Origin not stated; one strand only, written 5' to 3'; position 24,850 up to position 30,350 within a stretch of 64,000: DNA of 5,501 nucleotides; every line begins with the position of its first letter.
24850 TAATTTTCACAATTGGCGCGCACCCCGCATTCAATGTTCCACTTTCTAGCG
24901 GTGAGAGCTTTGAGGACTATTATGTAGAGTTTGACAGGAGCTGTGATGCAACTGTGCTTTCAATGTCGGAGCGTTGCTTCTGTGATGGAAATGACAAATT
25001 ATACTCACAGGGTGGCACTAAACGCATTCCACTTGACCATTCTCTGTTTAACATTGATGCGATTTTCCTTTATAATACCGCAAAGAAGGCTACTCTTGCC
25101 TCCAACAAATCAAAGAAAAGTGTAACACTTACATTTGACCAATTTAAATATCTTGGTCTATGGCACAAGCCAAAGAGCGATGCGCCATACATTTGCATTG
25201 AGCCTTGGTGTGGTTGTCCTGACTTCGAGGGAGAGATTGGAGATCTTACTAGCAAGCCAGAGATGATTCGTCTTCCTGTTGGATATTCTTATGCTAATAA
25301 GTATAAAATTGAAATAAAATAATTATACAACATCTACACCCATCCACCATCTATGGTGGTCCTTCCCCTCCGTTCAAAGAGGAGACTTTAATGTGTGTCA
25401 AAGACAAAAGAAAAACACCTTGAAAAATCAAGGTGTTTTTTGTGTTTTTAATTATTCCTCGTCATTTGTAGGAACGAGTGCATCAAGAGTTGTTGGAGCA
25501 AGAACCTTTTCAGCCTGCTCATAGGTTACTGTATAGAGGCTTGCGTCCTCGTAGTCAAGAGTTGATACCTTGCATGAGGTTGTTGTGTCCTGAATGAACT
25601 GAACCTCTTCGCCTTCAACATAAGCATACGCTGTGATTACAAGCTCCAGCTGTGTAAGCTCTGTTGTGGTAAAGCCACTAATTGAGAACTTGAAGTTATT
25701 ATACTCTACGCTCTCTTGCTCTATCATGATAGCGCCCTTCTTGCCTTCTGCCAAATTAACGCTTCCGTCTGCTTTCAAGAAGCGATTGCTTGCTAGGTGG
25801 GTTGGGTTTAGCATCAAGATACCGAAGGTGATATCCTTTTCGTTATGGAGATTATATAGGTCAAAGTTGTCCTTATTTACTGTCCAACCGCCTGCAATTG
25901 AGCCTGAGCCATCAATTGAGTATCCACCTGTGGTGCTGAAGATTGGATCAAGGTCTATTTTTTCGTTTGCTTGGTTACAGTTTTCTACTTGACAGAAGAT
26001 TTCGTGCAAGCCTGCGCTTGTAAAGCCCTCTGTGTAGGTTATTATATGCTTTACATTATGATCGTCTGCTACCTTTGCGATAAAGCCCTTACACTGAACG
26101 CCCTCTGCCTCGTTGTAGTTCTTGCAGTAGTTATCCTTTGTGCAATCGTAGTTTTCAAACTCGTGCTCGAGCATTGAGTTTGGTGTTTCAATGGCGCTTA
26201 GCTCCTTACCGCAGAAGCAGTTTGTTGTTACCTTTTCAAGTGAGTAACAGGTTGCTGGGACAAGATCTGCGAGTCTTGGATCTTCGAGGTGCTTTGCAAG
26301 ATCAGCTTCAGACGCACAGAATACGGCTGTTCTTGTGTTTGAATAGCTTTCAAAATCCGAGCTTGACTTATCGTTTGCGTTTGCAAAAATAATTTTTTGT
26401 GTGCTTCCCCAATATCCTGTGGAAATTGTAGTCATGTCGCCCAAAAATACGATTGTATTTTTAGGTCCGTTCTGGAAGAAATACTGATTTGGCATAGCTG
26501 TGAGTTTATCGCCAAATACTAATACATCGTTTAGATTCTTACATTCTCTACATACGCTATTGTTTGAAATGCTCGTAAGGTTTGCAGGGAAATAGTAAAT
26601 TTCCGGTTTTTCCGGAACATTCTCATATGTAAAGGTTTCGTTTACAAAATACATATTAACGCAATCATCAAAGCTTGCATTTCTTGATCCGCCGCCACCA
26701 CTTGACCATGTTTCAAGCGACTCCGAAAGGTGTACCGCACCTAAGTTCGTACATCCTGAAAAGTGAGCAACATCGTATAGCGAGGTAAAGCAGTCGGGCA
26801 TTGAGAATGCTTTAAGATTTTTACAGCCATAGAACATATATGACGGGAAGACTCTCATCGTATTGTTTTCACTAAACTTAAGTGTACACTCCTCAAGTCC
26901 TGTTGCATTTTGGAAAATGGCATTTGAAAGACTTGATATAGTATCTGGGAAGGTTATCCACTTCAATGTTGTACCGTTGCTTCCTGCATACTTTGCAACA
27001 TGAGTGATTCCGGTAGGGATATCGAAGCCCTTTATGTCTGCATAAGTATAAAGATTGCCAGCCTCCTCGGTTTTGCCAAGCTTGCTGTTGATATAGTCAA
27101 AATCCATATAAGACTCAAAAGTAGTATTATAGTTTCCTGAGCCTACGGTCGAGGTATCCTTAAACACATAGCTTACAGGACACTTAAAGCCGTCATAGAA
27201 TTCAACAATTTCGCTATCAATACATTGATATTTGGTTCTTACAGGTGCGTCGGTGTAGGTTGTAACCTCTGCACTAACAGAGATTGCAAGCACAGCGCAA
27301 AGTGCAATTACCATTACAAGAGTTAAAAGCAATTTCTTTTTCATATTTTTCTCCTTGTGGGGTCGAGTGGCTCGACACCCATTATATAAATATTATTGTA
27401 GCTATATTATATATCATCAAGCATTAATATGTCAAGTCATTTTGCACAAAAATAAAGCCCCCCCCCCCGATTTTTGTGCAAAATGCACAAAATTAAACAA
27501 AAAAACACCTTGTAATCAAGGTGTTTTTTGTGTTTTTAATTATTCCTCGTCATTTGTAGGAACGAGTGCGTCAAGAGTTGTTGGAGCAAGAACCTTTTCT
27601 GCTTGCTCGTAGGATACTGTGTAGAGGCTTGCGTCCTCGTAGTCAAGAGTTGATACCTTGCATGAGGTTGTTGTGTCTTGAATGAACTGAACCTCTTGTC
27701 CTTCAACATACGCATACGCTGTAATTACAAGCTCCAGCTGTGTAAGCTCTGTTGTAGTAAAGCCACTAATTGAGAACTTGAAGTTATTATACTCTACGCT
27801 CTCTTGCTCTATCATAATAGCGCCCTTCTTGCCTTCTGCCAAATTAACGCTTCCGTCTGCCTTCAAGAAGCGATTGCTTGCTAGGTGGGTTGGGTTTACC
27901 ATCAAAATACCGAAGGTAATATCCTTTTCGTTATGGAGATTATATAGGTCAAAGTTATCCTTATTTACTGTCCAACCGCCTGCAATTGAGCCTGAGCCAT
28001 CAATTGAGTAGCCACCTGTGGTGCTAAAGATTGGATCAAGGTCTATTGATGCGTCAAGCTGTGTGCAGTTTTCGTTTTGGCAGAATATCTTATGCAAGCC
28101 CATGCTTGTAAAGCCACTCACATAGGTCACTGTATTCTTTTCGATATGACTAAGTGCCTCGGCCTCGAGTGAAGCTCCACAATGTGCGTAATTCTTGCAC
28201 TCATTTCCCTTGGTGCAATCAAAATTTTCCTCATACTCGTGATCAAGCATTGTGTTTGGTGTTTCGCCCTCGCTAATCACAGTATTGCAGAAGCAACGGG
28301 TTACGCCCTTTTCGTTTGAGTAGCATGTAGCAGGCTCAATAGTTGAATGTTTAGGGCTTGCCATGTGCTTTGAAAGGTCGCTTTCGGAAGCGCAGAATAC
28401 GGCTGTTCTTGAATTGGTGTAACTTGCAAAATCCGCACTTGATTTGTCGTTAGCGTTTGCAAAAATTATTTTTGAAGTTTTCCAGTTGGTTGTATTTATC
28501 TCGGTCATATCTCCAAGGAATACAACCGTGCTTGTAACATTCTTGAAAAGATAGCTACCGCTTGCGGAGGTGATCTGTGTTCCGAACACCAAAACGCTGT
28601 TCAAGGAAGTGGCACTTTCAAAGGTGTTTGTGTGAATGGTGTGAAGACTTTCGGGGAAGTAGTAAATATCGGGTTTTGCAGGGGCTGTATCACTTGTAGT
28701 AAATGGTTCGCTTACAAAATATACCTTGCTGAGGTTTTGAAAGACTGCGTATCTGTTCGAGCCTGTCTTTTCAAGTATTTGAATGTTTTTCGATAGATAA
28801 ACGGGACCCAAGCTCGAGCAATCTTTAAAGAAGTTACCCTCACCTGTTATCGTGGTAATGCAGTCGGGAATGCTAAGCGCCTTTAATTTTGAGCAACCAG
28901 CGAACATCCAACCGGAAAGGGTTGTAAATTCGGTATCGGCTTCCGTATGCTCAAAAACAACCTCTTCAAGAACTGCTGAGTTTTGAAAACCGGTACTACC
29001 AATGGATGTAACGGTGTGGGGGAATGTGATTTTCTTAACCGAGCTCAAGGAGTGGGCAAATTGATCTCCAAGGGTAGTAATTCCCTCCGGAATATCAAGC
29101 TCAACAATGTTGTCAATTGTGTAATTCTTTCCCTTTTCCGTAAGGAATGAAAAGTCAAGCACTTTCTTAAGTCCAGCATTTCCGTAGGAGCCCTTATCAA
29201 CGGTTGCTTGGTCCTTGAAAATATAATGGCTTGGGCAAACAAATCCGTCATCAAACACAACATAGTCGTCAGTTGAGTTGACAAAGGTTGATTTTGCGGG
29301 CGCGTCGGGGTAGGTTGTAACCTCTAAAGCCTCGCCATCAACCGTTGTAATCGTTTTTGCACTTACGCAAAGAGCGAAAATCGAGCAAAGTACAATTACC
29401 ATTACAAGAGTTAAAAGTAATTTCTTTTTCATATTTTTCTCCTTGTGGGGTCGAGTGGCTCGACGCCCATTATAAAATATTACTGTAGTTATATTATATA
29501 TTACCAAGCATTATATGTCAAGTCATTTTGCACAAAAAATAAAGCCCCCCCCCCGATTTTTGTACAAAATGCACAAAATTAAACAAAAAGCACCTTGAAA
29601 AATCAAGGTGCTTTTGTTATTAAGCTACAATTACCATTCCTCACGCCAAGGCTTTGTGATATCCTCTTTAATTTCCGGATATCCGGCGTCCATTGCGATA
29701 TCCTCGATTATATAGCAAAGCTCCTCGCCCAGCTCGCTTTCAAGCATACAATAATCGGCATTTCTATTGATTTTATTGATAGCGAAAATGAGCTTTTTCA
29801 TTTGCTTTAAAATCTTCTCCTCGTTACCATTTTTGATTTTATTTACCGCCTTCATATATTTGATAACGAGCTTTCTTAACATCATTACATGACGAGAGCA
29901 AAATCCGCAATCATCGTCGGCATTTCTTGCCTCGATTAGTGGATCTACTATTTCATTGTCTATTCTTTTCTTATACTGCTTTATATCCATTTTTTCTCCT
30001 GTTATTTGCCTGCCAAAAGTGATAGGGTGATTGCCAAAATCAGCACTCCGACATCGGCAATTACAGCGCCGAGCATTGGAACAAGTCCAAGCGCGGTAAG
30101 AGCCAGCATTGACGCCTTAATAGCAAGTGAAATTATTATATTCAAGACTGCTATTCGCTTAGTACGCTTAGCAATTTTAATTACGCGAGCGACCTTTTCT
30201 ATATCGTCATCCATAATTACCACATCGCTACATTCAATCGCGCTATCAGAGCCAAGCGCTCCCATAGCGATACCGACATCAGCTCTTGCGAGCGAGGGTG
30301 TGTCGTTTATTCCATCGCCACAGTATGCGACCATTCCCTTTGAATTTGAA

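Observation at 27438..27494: G11 tract inside a perfect 16 bp inverted repeat, 22 nt upstream of the -35 of a surface LRR-protein gene: candidate phase-variable promoter switch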

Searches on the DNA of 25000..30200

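Call 45: search_rna_families(source=window, start=25000, end=30200, threshold=evalue, max_evalue=1)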
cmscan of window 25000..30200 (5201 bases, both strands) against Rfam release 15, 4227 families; matches with E-value up to 1: 6.
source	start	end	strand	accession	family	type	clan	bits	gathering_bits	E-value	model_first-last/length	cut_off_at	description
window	29564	29614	+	RF02844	RefA9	Gene; antisense;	-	29.3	49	0.17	1-64/64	no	Enterococcus sRNA A9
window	25412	25469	-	RF02844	RefA9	Gene; antisense;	-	27.1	49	0.47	1-64/64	no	Enterococcus sRNA A9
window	25398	25454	-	RF04352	Plastid-psbA-4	Cis-reg;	CL00153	25.6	56.8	0.35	1-61/61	no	Plastid-psbA-4 3UTR RNA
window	25921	26000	+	RF01040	mir-573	Gene; miRNA;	-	25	89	0.17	1-80/80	no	mir-573 microRNA precursor family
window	29574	29626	-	RF01413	miR-430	Gene; miRNA;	CL00096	24.8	47.3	0.3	1-70/70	no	miR-430 microRNA precursor family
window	25398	25455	+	RF04343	Plastid-psbA-2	Cis-reg;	CL00153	22.5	55.8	0.8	1-60/60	no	Plastid-psbA-2 3UTR RNA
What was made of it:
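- No T-run follows the hairpin, and there is no Rfam match (call 45).
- Tried and rejected: The Rfam E-value scan of 25000-30200 gave only sub-threshold chance hits (call 45).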

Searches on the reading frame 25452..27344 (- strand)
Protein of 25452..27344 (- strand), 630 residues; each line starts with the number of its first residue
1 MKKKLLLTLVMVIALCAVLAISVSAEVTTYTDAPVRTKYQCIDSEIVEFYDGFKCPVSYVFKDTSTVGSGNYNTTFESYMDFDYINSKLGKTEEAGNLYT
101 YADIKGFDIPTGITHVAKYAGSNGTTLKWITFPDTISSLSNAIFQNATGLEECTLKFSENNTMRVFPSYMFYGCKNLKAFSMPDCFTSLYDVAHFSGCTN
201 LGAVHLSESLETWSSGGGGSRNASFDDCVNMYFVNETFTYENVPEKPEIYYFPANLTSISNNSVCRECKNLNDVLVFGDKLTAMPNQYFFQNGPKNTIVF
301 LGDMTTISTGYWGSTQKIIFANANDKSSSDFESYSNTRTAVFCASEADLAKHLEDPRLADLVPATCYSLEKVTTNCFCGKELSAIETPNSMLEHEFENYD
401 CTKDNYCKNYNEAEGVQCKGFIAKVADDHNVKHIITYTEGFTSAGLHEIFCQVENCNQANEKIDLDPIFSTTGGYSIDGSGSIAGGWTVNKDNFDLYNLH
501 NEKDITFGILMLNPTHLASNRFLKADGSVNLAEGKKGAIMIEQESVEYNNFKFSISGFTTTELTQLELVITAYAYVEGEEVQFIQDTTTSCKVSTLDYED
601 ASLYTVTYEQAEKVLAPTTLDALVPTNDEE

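Call 11: search_protein_families(library=pfam, proteins=[window:25452-27344:-])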
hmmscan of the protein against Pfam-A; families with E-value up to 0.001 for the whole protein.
window:25452-27344:- (630 aa): 1 family
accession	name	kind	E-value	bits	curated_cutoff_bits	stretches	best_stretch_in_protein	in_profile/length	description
PF13306.12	LRR_5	-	2.8e-15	56.8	27.7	1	99-214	8-116/127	BspA type Leucine rich repeat region (6 copies)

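Call 21: find_encoding_contigs(protein=window:25452-27344:-, flank=3000, max_places=10)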
Protein window:25452-27344:- (630 aa): 4 contigs read that carry it; 2 places shown.
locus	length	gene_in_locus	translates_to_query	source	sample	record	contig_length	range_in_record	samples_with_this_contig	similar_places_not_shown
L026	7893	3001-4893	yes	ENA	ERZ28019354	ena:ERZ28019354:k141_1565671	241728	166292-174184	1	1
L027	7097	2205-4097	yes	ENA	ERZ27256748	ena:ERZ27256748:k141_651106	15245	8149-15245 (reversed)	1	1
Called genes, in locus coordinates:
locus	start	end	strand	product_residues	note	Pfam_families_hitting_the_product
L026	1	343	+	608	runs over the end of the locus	PF00122:E1-E2_ATPase, PF00702:Hydrolase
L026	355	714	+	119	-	-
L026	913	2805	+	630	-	PF13306:LRR_5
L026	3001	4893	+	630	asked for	PF13306:LRR_5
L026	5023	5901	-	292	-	PF01263:Aldose_epim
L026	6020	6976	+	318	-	PF04055:Radical_SAM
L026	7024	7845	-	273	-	-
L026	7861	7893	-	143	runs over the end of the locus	PF22381:Staph_reg_Sar_Rot (weak), PF01978:TrmB (faint), PF12802:MarR_2, PF01022:HTH_5 (weak), PF01047:MarR (weak), PF13412:HTH_24 (faint)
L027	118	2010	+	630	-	PF13306:LRR_5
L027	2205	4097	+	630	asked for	PF13306:LRR_5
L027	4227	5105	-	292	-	PF01263:Aldose_epim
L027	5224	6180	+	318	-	PF04055:Radical_SAM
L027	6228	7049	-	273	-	-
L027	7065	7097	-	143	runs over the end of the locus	PF22381:Staph_reg_Sar_Rot (weak), PF01978:TrmB (faint), PF12802:MarR_2, PF01022:HTH_5 (weak), PF01047:MarR (weak), PF13412:HTH_24 (faint)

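Call 33: find_homologous_proteins(query=window:25452-27344:-, max_evalue=1e-10)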
Query window:25452-27344:- (630 aa): 235 proteins with E <= 1e-10 among 8000 candidates; the best 120 are listed.
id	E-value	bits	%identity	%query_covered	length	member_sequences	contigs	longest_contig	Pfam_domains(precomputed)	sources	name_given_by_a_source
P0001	0.0e+0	1444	100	100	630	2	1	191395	PF13306.13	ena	-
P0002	1.9e-266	904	67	100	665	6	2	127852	PF13306.13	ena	-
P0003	3.1e-220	751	59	100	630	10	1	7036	PF13306.13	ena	-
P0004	4.6e-208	711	58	93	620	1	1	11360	PF13306.13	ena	-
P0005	1.6e-196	673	62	78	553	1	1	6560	PF13306.13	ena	-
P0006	1.4e-195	670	56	92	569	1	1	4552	PF13306.13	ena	-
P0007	2.0e-194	666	56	93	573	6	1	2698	PF13306.13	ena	-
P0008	3.5e-193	662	56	93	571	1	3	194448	PF13306.13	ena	-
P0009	7.0e-192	657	56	89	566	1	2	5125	PF13306.13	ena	-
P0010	2.8e-191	655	72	63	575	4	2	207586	PF13306.13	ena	-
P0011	4.2e-189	648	54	95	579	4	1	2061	PF13306.13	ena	-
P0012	3.1e-188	645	72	63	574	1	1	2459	PF13306.13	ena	-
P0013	2.0e-187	643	72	63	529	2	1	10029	PF13306.13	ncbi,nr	ncbi:MAG: leucine-rich repeat protein, partial [Clostridia bacterium]|nr:leucine-rich repeat protein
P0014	8.6e-187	641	72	63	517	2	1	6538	PF13306.13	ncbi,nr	ncbi:MAG: leucine-rich repeat protein, partial [Clostridia bacterium]|nr:leucine-rich repeat protein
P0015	2.8e-186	639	54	96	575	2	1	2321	PF13306.13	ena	-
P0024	1.7e-165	570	46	100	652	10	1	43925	PF13306.13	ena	-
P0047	8.3e-121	423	41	93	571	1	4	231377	PF13306.13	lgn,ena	-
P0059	3.9e-116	407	44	89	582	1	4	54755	PF13306.13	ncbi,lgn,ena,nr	ncbi:MAG: leucine-rich repeat protein [Clostridia bacterium]|nr:leucine-rich repeat protein [Clostri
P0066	1.6e-112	395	47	63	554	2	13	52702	PF13306.13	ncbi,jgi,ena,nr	ncbi:MAG: leucine-rich repeat domain-containing protein [Ruminococcaceae bacterium]|nr:leucine-rich 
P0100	7.3e-92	327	35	93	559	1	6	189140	PF13306.13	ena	-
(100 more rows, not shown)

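Call 34: find_encoding_contigs(protein=P0066, flank=4000, max_places=10)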
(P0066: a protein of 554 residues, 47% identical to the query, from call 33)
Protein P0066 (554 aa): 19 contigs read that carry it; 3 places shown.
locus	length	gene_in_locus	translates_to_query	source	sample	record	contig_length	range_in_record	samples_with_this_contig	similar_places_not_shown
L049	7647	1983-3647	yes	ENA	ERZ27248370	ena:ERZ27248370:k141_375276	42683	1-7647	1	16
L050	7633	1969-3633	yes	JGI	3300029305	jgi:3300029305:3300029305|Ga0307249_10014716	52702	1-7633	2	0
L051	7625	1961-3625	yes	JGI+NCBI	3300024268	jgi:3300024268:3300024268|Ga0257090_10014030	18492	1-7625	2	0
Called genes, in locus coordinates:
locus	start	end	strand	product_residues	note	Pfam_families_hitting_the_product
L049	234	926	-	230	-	PF01522:Polysacc_deac_1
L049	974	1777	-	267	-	PF01370:Epimerase, PF04321:RmlD_sub_bind, PF16363:GDP_Man_Dehyd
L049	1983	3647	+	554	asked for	PF13306:LRR_5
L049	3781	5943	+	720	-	PF13306:LRR_5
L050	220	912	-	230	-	PF01522:Polysacc_deac_1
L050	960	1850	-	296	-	PF01370:Epimerase, PF04321:RmlD_sub_bind, PF16363:GDP_Man_Dehyd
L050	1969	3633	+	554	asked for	PF13306:LRR_5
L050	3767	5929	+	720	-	PF13306:LRR_5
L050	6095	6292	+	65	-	-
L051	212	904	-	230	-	PF01522:Polysacc_deac_1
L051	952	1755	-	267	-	PF01370:Epimerase, PF04321:RmlD_sub_bind, PF16363:GDP_Man_Dehyd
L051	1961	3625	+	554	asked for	PF13306:LRR_5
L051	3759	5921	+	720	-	PF13306:LRR_5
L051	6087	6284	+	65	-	-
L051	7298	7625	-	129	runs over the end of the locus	-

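Call 35: find_encoding_contigs(protein=P0100, flank=4000, max_places=10)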
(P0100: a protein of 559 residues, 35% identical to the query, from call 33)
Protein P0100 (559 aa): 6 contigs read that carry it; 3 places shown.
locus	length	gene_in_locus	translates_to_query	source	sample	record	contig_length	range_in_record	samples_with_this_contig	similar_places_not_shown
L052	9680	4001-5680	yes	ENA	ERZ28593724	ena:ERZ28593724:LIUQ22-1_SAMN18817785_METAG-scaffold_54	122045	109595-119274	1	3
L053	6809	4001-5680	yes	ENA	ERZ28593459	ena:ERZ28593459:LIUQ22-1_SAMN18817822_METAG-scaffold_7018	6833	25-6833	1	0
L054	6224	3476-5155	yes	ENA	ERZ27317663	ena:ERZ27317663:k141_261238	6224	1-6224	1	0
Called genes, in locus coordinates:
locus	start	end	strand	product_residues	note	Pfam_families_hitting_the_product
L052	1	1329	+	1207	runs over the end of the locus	PF26915:Phage_P4_cII, PF28554:DUF8437, PF00176:SNF2-rel_dom (weak), PF04851:ResIII, PF28555:Helicase_dom, PF00271:Helicase_C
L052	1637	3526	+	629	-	PF13306:LRR_5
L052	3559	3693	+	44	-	-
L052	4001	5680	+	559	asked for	PF13306:LRR_5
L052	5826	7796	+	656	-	PF02449:Glyco_hydro_42, PF08532:Glyco_hydro_42M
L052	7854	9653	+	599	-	PF13306:LRR_5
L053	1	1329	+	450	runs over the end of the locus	?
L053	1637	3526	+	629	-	PF13306:LRR_5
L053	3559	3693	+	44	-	-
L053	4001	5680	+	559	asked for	PF13306:LRR_5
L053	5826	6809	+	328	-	?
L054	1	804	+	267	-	?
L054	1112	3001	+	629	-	PF13306:LRR_5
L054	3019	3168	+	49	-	-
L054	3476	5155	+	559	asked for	PF13306:LRR_5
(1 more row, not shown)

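Call 37: find_encoding_contigs(protein=P0008, flank=10000, max_places=6)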
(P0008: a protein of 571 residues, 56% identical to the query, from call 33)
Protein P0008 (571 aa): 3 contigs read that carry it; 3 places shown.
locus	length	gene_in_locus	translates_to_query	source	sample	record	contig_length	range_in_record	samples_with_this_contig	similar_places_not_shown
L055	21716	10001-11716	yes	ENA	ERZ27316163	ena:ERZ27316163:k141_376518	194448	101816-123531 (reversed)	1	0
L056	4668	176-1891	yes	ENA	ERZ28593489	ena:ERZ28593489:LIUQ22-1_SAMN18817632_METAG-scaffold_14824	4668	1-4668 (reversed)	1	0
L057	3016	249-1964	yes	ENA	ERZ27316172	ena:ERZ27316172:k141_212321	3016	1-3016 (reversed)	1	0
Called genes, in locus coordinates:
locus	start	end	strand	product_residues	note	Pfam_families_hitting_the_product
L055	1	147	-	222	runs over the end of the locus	PF01791:DeoC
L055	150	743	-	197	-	PF00265:TK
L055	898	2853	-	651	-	PF00149:Metallophos (weak), PF02872:5_nucleotid_C (faint)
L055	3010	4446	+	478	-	PF04231:Endonuclease_1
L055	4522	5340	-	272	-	PF02311:AraC_binding, PF12833:HTH_18, PF00165:HTH_AraC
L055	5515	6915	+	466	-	PF01554:MatE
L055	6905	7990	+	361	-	PF01408:GFO_IDH_MocA, PF02894:GFO_IDH_MocA_C (weak), PF22725:GFO_IDH_MocA_C3, PF21252:Glyco_hydro_109_C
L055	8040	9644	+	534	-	PF13306:LRR_5, PF13855:LRR_8 (faint)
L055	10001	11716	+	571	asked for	PF13306:LRR_5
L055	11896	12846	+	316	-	PF00356:LacI, PF13377:Peripla_BP_3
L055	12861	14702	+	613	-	PF13306:LRR_5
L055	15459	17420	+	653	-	PF02449:Glyco_hydro_42, PF08532:Glyco_hydro_42M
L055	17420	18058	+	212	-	PF04263:TPK_catalytic, PF04265:TPK_B1_binding (weak)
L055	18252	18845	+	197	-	PF09515:Thia_YuaJ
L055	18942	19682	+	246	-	PF02129:Peptidase_S15 (weak), PF00561:Abhydrolase_1 (weak), PF00326:Peptidase_S9, PF12146:Hydrolase_4 (faint)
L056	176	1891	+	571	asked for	PF13306:LRR_5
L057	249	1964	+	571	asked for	PF13306:LRR_5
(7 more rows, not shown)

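Call 38: find_encoding_contigs(protein=P0047, flank=10000, max_places=6)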
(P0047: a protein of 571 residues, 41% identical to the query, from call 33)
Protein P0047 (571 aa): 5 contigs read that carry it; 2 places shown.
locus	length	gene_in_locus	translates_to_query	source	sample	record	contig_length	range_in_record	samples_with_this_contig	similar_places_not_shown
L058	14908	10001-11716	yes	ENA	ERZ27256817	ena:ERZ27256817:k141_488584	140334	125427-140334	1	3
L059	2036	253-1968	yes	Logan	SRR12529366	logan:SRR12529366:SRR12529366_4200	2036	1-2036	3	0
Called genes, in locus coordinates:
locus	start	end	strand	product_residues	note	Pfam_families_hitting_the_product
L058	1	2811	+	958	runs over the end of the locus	-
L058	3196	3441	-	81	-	PF19808:DUF6291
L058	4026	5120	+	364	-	PF01628:HrcA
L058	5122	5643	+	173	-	PF01025:GrpE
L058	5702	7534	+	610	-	PF00012:HSP70, PF06723:MreB_Mbl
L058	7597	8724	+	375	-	PF00226:DnaJ, PF01556:DnaJ_C, PF00684:DnaJ_CXXCXGXG, PF27439:DnaJ_C_2 (weak)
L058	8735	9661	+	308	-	PF06325:PrmA, PF01135:PCMT, PF05175:MTS, PF13489:Methyltransf_23, PF12847:Methyltransf_18, PF13847:Methyltransf_31, PF08241:Methyltransf_11, PF08242:Methyltransf_12, +2 more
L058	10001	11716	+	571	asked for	PF13306:LRR_5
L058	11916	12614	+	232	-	-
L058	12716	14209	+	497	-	PF13306:LRR_5, PF13855:LRR_8 (faint), PF05725:FNIP (faint), PF23952:LRR_EndoS (faint), PF13306:LRR_5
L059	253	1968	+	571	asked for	PF13306:LRR_5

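Call 39: find_encoding_contigs(protein=P0024, flank=10000, max_places=6)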
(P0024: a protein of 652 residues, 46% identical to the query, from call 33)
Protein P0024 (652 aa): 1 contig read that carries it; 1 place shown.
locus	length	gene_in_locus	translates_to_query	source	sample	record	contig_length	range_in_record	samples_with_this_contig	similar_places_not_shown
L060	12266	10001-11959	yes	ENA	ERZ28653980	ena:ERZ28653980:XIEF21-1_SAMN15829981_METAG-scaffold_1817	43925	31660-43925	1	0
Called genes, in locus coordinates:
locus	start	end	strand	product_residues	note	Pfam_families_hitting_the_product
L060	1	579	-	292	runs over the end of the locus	PF04556:DpnII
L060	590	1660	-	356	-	PF02086:MethyltransfD12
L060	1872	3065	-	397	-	PF10592:AIPR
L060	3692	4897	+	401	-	PF07505:DUF5131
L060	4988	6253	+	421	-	-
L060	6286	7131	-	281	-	PF08543:Phos_pyr_kin, PF00294:PfkB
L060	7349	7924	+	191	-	PF06130:PTAC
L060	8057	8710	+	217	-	PF00756:Esterase (faint), PF12146:Hydrolase_4 (faint), PF02230:Abhydrolase_2, PF01738:DLH (weak), PF00326:Peptidase_S9 (weak)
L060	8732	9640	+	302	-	PF00781:DAGK_cat, PF19279:YegS_C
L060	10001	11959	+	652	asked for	PF13306:LRR_5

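Call 64: search_protein_families(library=ncbifam, proteins=[window:25452-27344:-], max_evalue=0.01)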
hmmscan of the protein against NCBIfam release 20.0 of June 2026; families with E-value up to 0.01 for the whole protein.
window:25452-27344:- (630 aa): 0 families

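Call 73: search_solved_structures(query=window:25452-27344:-, max_evalue=0.01)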
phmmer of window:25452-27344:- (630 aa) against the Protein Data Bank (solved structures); distinct sequences matched with E-value up to 0.01: 4.
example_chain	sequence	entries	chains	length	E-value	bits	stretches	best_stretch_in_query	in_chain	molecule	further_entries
4gt6_A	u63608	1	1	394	6.6e-13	51.4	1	103-208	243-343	Cell surface protein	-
4fs7_A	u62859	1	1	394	5.2e-12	48.4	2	106-210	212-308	Uncharacterized protein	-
4h09_A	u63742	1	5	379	6.9e-06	28.2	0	65-176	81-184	Hypothetical leucine rich repeat protein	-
6mlx_A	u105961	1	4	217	0.0065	18.4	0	107-203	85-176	Leucine-rich repeat protein TpLRR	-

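Call 86: find_encoding_contigs(protein=P0059, flank=3000, max_places=10)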
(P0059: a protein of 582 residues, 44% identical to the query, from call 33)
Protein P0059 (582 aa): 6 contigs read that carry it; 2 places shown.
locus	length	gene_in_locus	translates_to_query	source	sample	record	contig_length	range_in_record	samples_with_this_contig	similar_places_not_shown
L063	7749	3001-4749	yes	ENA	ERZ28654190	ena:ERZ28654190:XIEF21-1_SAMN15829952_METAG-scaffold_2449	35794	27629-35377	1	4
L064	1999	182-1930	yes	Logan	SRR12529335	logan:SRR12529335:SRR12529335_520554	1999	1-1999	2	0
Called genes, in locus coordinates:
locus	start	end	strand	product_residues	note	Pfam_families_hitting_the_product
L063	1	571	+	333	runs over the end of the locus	-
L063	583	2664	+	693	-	PF13306:LRR_5, PF13855:LRR_8 (faint), PF13306:LRR_5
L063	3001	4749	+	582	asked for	PF13306:LRR_5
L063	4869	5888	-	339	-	PF01120:Alpha_L_fucos, PF14871:GHL6 (weak)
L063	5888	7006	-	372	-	PF00248:Aldo_ket_red, PF13534:Fer4_17 (faint), PF13746:Fer4_18 (faint), PF12838:Fer4_7 (faint), PF13187:Fer4_9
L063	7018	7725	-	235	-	PF17746:SfsA_N, PF03749:SfsA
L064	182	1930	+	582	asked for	PF13306:LRR_5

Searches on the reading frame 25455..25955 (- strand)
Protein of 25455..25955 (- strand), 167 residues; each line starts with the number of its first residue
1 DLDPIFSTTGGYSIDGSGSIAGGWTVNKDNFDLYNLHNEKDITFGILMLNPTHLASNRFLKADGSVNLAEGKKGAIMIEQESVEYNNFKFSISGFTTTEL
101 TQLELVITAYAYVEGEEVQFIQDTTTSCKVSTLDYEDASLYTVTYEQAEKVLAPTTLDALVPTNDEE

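Call 74: search_protein_families(library=pfam, proteins=[window:25455-25955:-], max_evalue=1)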
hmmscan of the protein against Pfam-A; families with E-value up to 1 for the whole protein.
seq(167 aa): 1 family
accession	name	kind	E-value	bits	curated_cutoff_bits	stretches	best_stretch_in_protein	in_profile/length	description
PF00075.30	RNase_H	-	0.1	13.2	25.8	1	62-138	8-82/141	RNase H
